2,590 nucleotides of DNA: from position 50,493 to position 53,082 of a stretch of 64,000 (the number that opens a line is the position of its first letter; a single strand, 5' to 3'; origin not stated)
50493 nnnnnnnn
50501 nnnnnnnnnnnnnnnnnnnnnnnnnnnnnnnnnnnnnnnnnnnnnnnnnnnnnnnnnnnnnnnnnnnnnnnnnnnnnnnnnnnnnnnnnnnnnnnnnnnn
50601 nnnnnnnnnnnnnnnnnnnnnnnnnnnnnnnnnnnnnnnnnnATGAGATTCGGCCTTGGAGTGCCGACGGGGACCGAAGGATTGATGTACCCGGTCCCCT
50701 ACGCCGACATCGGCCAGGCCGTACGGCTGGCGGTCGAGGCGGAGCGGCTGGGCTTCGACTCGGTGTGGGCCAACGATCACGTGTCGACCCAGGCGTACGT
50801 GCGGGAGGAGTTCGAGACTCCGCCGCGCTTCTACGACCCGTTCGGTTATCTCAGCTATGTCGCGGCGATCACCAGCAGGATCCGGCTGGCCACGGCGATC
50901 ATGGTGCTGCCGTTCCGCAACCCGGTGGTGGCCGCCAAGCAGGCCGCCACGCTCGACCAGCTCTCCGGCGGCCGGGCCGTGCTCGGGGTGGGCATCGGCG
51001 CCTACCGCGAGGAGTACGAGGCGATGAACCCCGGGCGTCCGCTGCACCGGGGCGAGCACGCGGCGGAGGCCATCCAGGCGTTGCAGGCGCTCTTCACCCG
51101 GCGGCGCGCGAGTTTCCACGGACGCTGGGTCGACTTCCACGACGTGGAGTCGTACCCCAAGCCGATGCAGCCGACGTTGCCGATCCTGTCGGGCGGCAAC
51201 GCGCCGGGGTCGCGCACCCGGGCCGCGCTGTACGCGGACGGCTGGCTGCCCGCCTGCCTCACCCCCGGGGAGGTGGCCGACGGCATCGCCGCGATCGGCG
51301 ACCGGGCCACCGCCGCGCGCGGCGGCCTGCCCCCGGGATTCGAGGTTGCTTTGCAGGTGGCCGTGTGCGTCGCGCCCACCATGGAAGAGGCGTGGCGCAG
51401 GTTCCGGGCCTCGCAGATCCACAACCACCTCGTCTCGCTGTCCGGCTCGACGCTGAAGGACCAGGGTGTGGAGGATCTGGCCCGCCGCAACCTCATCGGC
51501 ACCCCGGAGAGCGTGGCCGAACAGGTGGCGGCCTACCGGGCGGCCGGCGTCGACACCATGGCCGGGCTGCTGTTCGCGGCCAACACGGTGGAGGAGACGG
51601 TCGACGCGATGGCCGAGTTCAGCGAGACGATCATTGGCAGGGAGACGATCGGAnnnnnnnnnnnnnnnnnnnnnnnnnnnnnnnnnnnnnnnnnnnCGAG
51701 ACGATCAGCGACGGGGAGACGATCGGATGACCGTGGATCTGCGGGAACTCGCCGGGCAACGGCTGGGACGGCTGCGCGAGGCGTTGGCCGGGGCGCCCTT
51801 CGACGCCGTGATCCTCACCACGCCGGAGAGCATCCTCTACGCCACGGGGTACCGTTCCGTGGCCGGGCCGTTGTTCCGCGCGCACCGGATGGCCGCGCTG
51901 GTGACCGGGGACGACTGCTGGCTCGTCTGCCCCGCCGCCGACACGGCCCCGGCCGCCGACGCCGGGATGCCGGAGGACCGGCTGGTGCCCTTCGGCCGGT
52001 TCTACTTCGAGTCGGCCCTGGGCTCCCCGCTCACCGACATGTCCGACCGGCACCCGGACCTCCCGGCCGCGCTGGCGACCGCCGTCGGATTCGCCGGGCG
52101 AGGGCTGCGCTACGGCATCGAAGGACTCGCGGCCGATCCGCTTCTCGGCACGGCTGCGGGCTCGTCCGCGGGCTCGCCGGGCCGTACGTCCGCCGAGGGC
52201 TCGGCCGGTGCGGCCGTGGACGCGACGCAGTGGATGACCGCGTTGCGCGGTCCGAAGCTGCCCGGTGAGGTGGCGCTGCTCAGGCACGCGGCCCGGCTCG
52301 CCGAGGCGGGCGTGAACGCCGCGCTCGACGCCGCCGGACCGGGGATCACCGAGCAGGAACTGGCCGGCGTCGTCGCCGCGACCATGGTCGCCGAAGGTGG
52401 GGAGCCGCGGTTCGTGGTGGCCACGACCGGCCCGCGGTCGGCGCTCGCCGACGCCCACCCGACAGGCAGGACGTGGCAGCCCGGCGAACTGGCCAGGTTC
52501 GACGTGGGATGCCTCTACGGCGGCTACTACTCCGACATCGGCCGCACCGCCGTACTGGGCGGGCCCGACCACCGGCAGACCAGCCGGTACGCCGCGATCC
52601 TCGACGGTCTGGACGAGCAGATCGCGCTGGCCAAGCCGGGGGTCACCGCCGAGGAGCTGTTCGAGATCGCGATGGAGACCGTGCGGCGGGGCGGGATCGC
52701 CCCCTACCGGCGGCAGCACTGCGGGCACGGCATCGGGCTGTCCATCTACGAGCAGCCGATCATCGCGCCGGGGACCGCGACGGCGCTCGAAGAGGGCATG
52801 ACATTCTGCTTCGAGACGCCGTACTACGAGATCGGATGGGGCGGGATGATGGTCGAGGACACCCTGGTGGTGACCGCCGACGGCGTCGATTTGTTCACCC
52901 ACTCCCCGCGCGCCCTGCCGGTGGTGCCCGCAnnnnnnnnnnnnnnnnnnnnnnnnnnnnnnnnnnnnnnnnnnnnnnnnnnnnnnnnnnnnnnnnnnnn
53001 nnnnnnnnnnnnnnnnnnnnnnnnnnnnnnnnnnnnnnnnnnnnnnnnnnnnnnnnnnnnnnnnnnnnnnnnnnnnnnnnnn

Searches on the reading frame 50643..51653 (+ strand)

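Call 22: search_protein_families(library=pfam, proteins=[window:50643-51653:+], max_evalue=0.001)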
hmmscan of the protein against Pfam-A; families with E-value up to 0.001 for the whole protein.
window:50643-51653:+ (337 aa): 1 family
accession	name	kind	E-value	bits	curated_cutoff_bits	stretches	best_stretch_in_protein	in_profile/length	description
PF00296.26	Bac_luciferase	-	2.7e-57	194.9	27.9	1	1-305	1-314/314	Luciferase-like monooxygenase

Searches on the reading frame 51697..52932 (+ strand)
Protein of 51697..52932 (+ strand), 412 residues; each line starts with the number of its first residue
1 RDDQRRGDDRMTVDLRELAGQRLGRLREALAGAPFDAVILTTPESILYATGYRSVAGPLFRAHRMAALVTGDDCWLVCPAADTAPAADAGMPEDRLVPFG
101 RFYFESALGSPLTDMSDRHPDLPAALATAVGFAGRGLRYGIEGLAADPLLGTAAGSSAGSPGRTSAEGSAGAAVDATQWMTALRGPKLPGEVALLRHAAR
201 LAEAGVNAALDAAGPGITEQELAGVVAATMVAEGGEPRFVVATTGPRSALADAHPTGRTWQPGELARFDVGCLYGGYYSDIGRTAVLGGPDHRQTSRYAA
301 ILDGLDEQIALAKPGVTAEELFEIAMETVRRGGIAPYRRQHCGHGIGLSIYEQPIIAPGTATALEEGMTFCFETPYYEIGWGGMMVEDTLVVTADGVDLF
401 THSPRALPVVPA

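Call 22: search_protein_families(library=pfam, proteins=[window:51697-52932:+], max_evalue=0.001)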
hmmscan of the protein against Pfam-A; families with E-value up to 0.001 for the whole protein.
window:51697-52932:+ (412 aa): 2 families
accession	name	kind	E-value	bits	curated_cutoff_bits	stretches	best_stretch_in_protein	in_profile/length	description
PF00557.29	Peptidase_M24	-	2.8e-48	164.9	23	1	194-394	2-208/208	Metallopeptidase family M24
PF01321.24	Creatinase_N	-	9.9e-09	36.2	22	1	22-112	1-74/128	Creatinase/Prolidase N-terminal domain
